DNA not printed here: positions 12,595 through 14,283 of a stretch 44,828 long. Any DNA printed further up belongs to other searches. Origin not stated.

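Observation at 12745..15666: Second radical SAM/SPASM paralog with its own 35-aa peptide, a nucleotidyltransferase and a P-loop kinase, lying between tRNA-His and hisS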

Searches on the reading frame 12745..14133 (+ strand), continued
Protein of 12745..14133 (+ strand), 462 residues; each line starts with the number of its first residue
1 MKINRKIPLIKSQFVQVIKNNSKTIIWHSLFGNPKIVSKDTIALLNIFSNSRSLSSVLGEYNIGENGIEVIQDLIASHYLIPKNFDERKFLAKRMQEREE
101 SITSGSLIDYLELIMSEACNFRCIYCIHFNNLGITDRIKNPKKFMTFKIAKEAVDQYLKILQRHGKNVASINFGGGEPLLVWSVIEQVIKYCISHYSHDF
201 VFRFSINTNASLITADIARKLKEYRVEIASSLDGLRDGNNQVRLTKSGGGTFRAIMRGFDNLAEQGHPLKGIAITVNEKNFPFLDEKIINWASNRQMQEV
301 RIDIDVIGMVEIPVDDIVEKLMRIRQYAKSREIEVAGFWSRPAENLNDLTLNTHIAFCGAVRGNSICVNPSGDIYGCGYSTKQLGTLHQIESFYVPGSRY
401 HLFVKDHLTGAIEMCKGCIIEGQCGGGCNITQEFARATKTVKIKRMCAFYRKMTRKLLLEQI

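Call 41: search_protein_families(library=pfam, proteins=[L013:7607-8242:+, L006:1915-2553:+, L025:7892-9289:+, L025:7665-7889:+, L002:4420-5112:+, L012:2302-2931:+, L005:6066-6650:+], max_evalue=0.01)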
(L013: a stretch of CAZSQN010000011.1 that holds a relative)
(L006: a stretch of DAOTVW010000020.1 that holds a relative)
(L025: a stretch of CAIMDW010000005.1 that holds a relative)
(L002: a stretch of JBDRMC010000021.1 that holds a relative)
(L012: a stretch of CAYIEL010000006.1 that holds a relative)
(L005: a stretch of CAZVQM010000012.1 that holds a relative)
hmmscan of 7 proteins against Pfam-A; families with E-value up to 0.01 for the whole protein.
L013:7607-8242:+ (211 aa): 13 families
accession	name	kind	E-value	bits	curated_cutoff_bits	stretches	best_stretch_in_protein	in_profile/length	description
PF08241.18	Methyltransf_11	-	4.1e-18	66.2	21.2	1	43-132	1-88/95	Methyltransferase domain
PF13649.12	Methyltransf_25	-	5.2e-18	66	27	1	42-132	1-94/97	Methyltransferase domain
PF13847.12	Methyltransf_31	-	1.1e-14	54.7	27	1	40-140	5-113/145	Methyltransferase domain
PF08242.18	Methyltransf_12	-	1e-10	42.7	30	1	43-123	1-84/98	Methyltransferase domain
PF13489.12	Methyltransf_23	-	1.8e-10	41.2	27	1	32-117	16-96/164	Methyltransferase domain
PF03848.20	TehB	-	8.3e-09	35.6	20.4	1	36-123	29-116/193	Tellurite resistance protein TehB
PF05401.17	NodS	-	2.3e-07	31.3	24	1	38-125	43-129/201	Nodulation protein S (NodS)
PF00398.26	RrnaAD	-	5.2e-05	22.9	24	1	36-133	28-130/263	Ribosomal RNA adenine dimethylase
PF07021.18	MetW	-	0.00018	21.6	21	1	30-140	5-111/193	Methionine biosynthesis protein MetW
PF13679.12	Methyltransf_32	-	0.0016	18.9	27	1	35-94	22-90/143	Methyltransferase domain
PF01209.24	Ubie_methyltran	-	0.0017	18.2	20.1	1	34-132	43-144/233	ubiE/COQ5 methyltransferase family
PF05891.18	Methyltransf_PK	-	0.0022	18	27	1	40-174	57-200/218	AdoMet dependent proline di-methyltransferase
PF06325.19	PrmA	-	0.0074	16.3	22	1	32-78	155-202/296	Ribosomal protein L11 methyltransferase (PrmA)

L006:1915-2553:+ (212 aa): 9 families
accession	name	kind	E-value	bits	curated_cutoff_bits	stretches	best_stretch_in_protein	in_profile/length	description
PF08241.18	Methyltransf_11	-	6.1e-16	59.3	21.2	1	44-131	2-87/95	Methyltransferase domain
PF13649.12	Methyltransf_25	-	2.4e-13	51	27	1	42-130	1-92/97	Methyltransferase domain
PF13489.12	Methyltransf_23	-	4.5e-07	30.2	27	1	25-116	9-95/164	Methyltransferase domain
PF03848.20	TehB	-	1.6e-06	28.1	20.4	1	37-95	30-86/193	Tellurite resistance protein TehB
PF13847.12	Methyltransf_31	-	5.8e-06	26.5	27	1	40-119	5-91/145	Methyltransferase domain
PF08242.18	Methyltransf_12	-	1.5e-05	26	30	1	44-126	2-87/98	Methyltransferase domain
PF05401.17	NodS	-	0.0001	22.6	24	1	36-125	41-129/201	Nodulation protein S (NodS)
PF13679.12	Methyltransf_32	-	0.0016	18.9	27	1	29-80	17-73/143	Methyltransferase domain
PF00398.26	RrnaAD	-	0.0019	17.8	24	1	38-102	30-94/263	Ribosomal RNA adenine dimethylase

L025:7892-9289:+ (465 aa): 0 families

L025:7665-7889:+ (74 aa): 0 families

L002:4420-5112:+ (230 aa): 4 families
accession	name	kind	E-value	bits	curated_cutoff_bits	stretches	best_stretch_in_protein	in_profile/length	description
PF00561.26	Abhydrolase_1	-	3.7e-06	27.2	25.8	1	69-125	50-107/245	alpha/beta hydrolase fold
PF12697.13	Abhydrolase_6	-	7.8e-05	23.9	26.3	1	72-140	48-113/217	Alpha/beta hydrolase family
PF07819.20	PGAP1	-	0.0011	19.2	24.3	1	87-123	89-128/233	PGAP1-like alpha/beta domain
PF12146.15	Hydrolase_4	-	0.0017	18.1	27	1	76-121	63-108/239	Serine aminopeptidase, S33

L012:2302-2931:+ (209 aa): 0 families

L005:6066-6650:+ (194 aa): 1 family
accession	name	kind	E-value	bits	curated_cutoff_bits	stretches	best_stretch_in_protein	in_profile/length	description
PF00293.34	NUDIX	-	6.6e-14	52.5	21.1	1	46-160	1-121/134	NUDIX domain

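Call 49: search_solved_structures(query=A1, max_evalue=0.00001)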
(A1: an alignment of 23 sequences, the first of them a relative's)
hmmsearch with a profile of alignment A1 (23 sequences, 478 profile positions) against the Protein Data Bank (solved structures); distinct sequences matched with E-value up to 0.00001: 5.
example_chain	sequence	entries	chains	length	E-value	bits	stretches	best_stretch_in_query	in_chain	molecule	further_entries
8vpo_A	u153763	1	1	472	9.2e-49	169.4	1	8-458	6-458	Radical SAM core domain-containing protein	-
5wgg_A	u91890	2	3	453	1.3e-23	86.5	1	89-267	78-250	Radical SAM domain protein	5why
4k36_A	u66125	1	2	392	1.4e-13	53.4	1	115-276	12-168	Anaerobic sulfatase-maturating enzyme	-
4k37_A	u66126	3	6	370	4.4e-13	51.7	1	115-276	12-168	Anaerobic sulfatase-maturating enzyme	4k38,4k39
9gm3_A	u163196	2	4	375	2.1e-10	42.8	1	114-270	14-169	ChlB radical SAM domain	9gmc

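Call 52: search_solved_structures(query=window:12745-14133:+, max_evalue=1e-10, show_alignments=2)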
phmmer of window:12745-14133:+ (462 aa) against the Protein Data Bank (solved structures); distinct sequences matched with E-value up to 1e-10: 2.
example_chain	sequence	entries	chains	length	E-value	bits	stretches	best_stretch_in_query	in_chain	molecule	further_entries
8vpo_A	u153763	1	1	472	4.6e-35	124.4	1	8-458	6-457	Radical SAM core domain-containing protein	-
5wgg_A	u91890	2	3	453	3.7e-19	72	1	97-441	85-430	Radical SAM domain protein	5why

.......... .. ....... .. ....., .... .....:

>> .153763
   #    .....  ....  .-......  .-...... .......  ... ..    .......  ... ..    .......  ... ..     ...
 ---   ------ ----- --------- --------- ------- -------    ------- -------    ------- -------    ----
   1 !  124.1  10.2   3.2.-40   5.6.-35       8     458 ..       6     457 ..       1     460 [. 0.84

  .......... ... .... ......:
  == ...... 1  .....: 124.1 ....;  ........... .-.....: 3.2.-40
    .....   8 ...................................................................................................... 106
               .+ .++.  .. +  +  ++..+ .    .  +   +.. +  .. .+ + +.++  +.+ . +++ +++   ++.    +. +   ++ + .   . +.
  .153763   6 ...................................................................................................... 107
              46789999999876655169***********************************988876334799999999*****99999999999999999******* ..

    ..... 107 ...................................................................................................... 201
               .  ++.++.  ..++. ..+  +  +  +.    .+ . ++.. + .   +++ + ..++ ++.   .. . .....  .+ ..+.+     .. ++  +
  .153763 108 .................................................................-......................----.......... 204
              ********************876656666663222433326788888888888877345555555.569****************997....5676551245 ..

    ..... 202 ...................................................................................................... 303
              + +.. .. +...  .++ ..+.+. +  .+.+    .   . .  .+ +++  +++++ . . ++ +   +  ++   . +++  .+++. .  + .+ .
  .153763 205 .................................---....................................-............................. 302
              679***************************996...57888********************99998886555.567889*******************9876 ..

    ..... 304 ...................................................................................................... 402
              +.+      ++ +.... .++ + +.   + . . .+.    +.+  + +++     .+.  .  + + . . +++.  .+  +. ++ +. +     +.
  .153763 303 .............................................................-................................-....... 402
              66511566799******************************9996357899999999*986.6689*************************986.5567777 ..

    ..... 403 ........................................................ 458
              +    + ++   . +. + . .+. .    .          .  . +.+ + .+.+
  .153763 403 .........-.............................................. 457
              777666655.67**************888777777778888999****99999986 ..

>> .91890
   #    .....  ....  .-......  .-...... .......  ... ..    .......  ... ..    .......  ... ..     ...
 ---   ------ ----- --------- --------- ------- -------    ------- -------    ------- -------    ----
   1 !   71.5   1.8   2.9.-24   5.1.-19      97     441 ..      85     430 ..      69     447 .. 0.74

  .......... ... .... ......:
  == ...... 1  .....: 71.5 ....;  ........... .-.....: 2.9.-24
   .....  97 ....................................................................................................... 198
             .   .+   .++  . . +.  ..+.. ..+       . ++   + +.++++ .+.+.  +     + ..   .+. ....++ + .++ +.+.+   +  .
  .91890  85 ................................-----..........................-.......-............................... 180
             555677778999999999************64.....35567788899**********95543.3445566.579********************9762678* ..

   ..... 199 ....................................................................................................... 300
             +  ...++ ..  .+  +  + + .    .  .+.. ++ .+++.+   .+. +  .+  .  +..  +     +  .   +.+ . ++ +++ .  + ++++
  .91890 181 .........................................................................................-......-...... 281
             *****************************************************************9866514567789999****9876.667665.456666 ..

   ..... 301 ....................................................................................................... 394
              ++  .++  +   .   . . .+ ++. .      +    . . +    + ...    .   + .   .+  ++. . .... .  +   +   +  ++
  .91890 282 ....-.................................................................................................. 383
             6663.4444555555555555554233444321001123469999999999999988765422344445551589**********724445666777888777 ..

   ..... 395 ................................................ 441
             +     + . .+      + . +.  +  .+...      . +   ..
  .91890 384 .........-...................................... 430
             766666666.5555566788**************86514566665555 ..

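Call 54: find_related_loci(query=A1, collection=metagenome_contigs, flank=4000)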
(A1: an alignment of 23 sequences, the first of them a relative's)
Query A1 (462 aa) in metagenome_contigs; peptide patterns used: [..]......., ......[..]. (x = any residue, [..] = any of these).
600 stretches matched a pattern (row limit reached: there are more); 432 encode a relative of the query (tblastn E <= 1e-3); the best 80 are kept; 80 distinct loci.
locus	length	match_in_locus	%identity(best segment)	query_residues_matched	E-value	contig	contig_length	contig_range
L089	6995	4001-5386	84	1-462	0e+0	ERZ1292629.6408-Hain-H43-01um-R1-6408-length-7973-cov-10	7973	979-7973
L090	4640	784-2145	76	1-454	0e+0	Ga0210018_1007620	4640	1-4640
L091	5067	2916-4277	69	9-462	0e+0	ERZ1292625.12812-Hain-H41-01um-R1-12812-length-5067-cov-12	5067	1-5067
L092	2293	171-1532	69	9-462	0e+0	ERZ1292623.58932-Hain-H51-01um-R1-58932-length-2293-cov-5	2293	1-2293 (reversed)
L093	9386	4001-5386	69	1-462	0e+0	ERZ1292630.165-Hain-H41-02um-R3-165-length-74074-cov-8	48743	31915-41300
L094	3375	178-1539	67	9-462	0e+0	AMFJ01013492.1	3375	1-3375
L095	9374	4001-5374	66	3-461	0e+0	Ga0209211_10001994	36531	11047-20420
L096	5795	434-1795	69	9-462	0e+0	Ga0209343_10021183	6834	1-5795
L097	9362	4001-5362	69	9-462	0e+0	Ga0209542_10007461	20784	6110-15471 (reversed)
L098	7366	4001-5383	64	1-462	0e+0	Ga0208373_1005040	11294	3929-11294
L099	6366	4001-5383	65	1-462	0e+0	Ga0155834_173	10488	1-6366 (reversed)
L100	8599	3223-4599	65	3-462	0e+0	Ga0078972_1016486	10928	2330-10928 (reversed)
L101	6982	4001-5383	63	1-461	0e+0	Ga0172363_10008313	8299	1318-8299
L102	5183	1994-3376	64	1-462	0e+0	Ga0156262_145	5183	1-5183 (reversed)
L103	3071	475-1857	65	1-462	0e+0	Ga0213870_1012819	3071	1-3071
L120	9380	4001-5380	59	3-462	0e+0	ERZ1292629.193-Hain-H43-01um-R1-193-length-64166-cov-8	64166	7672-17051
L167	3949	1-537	70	284-462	2e-88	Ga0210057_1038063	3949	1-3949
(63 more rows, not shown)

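Call 59: search_protein_families(library=ncbifam, proteins=[L013:7607-8242:+, L031:7532-8194:+], max_evalue=0.001)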
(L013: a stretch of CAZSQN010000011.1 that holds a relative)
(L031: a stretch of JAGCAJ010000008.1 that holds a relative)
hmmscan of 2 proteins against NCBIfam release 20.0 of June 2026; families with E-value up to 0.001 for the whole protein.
L013:7607-8242:+ (211 aa): 42 families (the best 25 are shown)
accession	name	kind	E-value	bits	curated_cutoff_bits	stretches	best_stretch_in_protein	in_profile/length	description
NF043040.1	corrin_prot_MT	hypoth_equivalog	4.9e-12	45.7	180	1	34-121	37-129/216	corrinoid protein-associated methyltransferase CpaM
TIGR02021.1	BchM-ChlM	equivalog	8.8e-12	44.9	158.9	1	38-126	54-142/218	magnesium protoporphyrin IX methyltransferase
NF041255.1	mycofact_MftM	equivalog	9.4e-12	44.8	200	1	3-163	105-266/289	mycofactocin oligosaccharide methyltransferase MftM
NF045667.1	MTase_DVU1556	equivalog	2.6e-11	43.4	155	1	35-130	19-110/213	DVU_1556 family methyltransferase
TIGR02072.1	BioC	equivalog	5.7e-11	42.7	184.95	1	26-113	21-108/244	malonyl-ACP O-methyltransferase BioC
NF008405.0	PRK11207.1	equivalog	2.5e-10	40.2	218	1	35-124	28-117/198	tellurite resistance methyltransferase TehB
TIGR01983.1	UbiG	equivalog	2.6e-10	40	102.95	1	41-129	52-144/228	bifunctional 2-polyprenyl-6-hydroxyphenol methylase/3-demethylubiquinol 3-O-methyltransferase UbiG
NF047649.1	MTase_UXPK_star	exception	3.3e-10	39.5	460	1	36-132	75-174/283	methyltransferase/UXPK-star double selenoprotein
NF004851.0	PRK06202.1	equivalog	5.9e-10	39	243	1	30-145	54-172/237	hypothetical protein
NF008992.0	PRK12335.1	equivalog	2.8e-09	36.6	303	1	27-121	113-205/289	SAM-dependent methyltransferase TehB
TIGR04290.1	meth_Rta_06860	hypoth_equivalog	3.7e-09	36.4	300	1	40-136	51-149/226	TIGR04290 family methyltransferase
NF041537.1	ArsM_AhpD_UU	exception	1.6e-08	33.8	510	1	36-131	74-172/345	arsenite methyltransferase/AhpD domain selenoprotein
NF011529.0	PRK14968.1-3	equivalog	2e-08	33.9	162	1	30-105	25-101/198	putative methyltransferase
NF045649.1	2X_seleno_MduS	exception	4.6e-08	32.4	380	1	20-133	25-141/338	methyltransferase domain-containing selenoprotein MduS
NF041536.1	ArsM_DUF2284_UU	exception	7.7e-08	31.1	575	1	37-119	75-162/459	arsenite methyltransferase/DUF2284 domain selenoprotein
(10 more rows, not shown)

L031:7532-8194:+ (220 aa): 1 family
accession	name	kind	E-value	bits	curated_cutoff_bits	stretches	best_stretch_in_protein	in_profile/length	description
NF047752.1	MntA_antitoxin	equivalog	0.0009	19.1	60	0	15-43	3-31/106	type VII toxin-antitoxin system MntA family adenylyltransferase antitoxin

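Call 79: search_protein_families(library=pfam, proteins=[L094:1762-2946:-, L120:5573-6757:-, L120:6865-7671:+, L167:793-1599:-], max_evalue=0.001)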
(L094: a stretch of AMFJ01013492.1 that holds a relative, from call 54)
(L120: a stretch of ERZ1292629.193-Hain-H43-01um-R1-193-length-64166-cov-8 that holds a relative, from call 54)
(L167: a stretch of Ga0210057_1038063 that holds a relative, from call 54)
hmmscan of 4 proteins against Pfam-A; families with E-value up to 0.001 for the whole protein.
L094:1762-2946:- (394 aa): 1 family
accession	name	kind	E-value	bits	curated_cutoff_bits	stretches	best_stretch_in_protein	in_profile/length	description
PF07690.21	MFS_1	-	9e-29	100.9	33.4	1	17-352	5-345/347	Major Facilitator Superfamily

L120:5573-6757:- (394 aa): 1 family
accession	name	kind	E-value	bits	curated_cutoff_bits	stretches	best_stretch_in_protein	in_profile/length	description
PF07690.21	MFS_1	-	1.4e-31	110.1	33.4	1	16-353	4-346/347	Major Facilitator Superfamily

L120:6865-7671:+ (268 aa): 9 families
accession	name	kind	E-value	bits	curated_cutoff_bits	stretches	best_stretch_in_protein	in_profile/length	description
PF13649.12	Methyltransf_25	-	2.3e-12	47.9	27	1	36-117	1-77/97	Methyltransferase domain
PF13847.12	Methyltransf_31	-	1.7e-11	44.4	27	1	35-158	6-113/145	Methyltransferase domain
PF08241.18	Methyltransf_11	-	1.1e-08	36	21.2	1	37-94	1-55/95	Methyltransferase domain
PF13489.12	Methyltransf_23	-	2.6e-07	30.9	27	1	24-159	12-121/164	Methyltransferase domain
PF08242.18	Methyltransf_12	-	8.9e-07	30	30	1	37-117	1-78/98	Methyltransferase domain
PF01728.25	FtsJ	-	7.6e-06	26.4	24.1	1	33-166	22-147/181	FtsJ-like methyltransferase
PF05175.20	MTS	-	6.2e-05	23.1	23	1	26-91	25-91/170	Methyltransferase small domain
PF02475.24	TRM5-TYW2_MTfase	-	0.00037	20.9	28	1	41-97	45-103/164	TRM5/TYW2 methyltransferase domain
PF05724.17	TPMT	-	0.001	19.3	26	0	22-69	26-74/218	Thiopurine S-methyltransferase (TPMT)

L167:793-1599:- (268 aa): 6 families
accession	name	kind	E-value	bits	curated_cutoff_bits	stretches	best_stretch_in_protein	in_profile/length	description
PF13649.12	Methyltransf_25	-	5.9e-11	43.4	27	1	36-120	1-81/97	Methyltransferase domain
PF13847.12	Methyltransf_31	-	4.8e-10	39.7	27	1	35-165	6-114/145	Methyltransferase domain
PF13489.12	Methyltransf_23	-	1e-08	35.5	27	1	30-166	20-130/164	Methyltransferase domain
PF08242.18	Methyltransf_12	-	4.8e-08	34.1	30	1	37-149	1-97/98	Methyltransferase domain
PF08241.18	Methyltransf_11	-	6.4e-07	30.4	21.2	1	37-151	1-94/95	Methyltransferase domain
PF05175.20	MTS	-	0.00055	20.1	23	1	27-106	26-102/170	Methyltransferase small domain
